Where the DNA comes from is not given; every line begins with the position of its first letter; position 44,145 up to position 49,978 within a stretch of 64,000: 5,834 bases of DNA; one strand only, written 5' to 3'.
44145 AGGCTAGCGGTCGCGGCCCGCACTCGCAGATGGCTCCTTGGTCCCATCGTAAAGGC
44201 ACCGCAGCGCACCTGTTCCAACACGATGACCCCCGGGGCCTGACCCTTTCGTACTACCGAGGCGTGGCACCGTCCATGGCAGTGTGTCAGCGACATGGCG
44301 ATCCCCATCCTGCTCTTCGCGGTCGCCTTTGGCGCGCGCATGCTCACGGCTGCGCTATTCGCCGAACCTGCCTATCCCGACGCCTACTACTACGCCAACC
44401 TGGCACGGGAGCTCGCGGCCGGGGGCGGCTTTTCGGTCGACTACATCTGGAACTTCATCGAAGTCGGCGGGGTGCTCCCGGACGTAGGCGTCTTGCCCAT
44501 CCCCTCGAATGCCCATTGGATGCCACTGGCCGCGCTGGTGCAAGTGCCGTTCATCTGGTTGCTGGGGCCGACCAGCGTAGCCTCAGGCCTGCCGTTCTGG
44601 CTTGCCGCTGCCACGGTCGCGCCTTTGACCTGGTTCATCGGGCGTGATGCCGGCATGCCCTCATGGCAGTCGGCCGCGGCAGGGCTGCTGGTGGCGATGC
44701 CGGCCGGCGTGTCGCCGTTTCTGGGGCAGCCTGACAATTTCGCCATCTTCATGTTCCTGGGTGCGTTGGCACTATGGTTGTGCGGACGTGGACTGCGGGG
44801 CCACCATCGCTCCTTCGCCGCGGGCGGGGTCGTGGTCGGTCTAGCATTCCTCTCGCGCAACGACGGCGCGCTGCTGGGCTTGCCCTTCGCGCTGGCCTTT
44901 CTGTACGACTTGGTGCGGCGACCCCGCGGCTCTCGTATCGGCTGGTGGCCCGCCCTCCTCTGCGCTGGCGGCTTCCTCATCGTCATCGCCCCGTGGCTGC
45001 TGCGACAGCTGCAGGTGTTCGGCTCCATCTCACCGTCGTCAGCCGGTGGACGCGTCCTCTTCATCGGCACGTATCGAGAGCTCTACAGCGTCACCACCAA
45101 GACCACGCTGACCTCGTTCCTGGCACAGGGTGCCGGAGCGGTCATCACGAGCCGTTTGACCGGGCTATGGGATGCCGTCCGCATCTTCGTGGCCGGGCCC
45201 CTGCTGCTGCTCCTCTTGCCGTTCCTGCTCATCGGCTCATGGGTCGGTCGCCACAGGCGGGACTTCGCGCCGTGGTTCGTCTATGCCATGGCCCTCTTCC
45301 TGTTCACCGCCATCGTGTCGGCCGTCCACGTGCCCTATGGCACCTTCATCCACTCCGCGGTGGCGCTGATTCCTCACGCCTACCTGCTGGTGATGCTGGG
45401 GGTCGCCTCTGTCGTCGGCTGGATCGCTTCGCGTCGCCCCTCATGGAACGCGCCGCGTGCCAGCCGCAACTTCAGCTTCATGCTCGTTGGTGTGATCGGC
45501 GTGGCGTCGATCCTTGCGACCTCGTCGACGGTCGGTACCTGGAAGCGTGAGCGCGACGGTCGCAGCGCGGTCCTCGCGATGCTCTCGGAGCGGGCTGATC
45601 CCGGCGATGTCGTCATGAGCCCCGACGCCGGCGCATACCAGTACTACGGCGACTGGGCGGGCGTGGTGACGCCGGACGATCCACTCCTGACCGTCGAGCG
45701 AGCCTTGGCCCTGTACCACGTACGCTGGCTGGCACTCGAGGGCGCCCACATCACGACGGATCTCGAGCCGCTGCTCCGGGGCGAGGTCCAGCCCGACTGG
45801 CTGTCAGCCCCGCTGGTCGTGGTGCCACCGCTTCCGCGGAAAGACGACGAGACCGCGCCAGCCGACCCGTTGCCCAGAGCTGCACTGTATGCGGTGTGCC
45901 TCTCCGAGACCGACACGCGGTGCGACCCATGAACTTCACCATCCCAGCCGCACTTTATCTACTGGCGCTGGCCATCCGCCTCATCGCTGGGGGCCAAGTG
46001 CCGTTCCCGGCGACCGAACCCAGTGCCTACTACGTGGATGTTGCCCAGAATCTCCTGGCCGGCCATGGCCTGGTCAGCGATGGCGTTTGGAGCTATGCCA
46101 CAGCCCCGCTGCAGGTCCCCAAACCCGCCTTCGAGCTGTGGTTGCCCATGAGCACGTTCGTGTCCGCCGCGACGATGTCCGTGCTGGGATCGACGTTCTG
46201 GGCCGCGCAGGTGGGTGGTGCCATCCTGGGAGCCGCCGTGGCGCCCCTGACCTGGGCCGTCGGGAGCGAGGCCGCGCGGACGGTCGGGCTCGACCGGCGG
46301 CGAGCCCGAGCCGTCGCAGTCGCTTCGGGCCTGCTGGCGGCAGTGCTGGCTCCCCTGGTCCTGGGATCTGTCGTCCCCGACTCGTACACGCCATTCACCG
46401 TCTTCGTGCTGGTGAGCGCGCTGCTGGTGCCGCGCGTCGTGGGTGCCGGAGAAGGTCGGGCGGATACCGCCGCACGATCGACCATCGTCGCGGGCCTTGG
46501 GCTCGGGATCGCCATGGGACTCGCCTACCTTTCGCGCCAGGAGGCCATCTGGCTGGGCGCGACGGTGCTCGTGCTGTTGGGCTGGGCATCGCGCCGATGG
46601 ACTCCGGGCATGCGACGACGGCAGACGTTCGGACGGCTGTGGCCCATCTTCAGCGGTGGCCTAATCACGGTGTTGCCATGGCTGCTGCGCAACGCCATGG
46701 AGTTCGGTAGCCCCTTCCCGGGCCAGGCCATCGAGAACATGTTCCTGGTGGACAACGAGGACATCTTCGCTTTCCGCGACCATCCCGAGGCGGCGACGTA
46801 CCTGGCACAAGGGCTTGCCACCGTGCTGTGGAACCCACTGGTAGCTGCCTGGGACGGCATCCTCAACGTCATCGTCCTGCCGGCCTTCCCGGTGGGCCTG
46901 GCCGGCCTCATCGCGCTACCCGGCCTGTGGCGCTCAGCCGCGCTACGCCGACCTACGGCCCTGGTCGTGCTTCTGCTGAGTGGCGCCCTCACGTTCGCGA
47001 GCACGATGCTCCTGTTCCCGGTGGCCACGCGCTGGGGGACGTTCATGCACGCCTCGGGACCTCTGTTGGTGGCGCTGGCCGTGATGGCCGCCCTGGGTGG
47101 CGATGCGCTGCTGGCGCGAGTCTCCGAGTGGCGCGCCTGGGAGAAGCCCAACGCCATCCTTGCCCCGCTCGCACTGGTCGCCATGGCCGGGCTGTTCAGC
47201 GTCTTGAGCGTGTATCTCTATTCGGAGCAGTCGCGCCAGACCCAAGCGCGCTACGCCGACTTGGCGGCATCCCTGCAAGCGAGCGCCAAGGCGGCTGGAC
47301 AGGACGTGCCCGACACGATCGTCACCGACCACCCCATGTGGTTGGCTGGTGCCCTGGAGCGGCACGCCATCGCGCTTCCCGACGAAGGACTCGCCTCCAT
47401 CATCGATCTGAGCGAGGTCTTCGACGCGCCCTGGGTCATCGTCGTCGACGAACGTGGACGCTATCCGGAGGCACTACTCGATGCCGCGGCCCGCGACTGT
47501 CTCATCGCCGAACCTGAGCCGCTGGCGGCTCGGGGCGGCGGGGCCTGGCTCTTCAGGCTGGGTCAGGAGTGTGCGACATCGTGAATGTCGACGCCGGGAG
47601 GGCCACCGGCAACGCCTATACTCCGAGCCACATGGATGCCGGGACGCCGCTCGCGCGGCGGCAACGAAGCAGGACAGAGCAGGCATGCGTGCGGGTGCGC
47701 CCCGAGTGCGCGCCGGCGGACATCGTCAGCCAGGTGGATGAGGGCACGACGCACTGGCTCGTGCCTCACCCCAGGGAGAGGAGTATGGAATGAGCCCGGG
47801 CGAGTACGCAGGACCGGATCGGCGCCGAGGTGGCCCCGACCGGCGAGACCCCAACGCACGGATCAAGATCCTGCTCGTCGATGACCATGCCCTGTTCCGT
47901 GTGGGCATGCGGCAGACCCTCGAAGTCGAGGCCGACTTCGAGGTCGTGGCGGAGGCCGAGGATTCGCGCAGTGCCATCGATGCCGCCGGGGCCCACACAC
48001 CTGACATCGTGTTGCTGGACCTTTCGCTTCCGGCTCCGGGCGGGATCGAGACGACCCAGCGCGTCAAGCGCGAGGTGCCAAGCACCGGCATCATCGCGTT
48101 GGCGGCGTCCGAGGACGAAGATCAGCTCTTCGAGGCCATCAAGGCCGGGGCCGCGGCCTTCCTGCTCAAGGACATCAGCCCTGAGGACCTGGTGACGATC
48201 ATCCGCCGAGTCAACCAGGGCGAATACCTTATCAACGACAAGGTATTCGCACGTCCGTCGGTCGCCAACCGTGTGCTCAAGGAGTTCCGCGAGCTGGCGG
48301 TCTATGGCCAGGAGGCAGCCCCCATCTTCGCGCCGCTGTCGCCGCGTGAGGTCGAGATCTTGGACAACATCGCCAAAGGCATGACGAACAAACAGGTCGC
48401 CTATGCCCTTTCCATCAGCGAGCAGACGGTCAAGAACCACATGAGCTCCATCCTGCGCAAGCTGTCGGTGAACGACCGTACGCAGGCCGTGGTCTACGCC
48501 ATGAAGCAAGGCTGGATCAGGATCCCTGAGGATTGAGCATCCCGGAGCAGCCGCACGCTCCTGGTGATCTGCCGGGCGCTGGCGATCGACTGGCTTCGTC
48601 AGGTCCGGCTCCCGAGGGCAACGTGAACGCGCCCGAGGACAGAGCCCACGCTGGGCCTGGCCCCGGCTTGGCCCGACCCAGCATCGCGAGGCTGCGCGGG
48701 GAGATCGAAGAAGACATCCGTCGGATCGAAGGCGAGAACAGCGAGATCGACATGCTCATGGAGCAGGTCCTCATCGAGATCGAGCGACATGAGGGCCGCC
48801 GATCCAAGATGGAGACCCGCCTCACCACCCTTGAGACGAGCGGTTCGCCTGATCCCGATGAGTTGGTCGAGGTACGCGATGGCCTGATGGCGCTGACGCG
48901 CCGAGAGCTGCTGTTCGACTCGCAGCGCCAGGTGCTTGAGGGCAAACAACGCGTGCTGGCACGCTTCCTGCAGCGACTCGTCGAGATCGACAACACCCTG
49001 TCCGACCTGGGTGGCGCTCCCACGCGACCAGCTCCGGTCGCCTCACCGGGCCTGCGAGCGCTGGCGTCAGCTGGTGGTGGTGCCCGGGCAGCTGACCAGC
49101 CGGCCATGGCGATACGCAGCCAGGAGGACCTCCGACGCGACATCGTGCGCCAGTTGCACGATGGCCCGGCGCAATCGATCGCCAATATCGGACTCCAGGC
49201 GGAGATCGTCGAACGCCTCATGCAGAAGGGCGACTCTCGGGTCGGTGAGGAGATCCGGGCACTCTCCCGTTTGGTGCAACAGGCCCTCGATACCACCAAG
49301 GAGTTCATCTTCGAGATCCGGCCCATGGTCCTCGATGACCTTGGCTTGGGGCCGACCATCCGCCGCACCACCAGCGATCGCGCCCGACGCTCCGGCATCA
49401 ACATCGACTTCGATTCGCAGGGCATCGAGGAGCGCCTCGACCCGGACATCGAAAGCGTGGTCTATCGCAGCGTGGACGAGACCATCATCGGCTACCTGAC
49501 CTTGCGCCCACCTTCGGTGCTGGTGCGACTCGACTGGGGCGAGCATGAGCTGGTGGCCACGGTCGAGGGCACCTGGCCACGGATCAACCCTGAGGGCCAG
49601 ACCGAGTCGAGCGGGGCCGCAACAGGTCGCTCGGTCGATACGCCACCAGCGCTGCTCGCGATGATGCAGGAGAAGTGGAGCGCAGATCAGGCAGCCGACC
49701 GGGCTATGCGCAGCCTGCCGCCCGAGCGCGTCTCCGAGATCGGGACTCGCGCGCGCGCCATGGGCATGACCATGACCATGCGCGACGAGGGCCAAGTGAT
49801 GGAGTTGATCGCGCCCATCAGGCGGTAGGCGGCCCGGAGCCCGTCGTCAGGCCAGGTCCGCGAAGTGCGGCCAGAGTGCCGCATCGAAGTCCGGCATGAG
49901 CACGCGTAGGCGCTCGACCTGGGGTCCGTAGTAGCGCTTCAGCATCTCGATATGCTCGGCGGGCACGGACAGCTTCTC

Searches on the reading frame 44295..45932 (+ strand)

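Call 61: search_protein_families(library=pfam, proteins=[window:44295-45932:+], max_evalue=0.00001)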
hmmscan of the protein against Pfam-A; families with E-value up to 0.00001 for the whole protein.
window:44295-45932:+ (545 aa): 1 family
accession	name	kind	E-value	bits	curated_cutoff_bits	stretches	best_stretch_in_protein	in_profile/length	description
PF13231.12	PMT_2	-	3.4e-06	27.8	26.1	1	77-235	4-158/160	Dolichyl-phosphate-mannose-protein mannosyltransferase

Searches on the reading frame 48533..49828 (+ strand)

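Call 61: search_protein_families(library=pfam, proteins=[window:48533-49828:+], max_evalue=0.00001)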
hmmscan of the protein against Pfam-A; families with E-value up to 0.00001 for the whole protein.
window:48533-49828:+ (431 aa): 1 family
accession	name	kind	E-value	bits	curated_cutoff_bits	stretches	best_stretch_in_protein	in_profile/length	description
PF07730.19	HisKA_3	-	1.3e-11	45.3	24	1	201-267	2-68/68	Histidine kinase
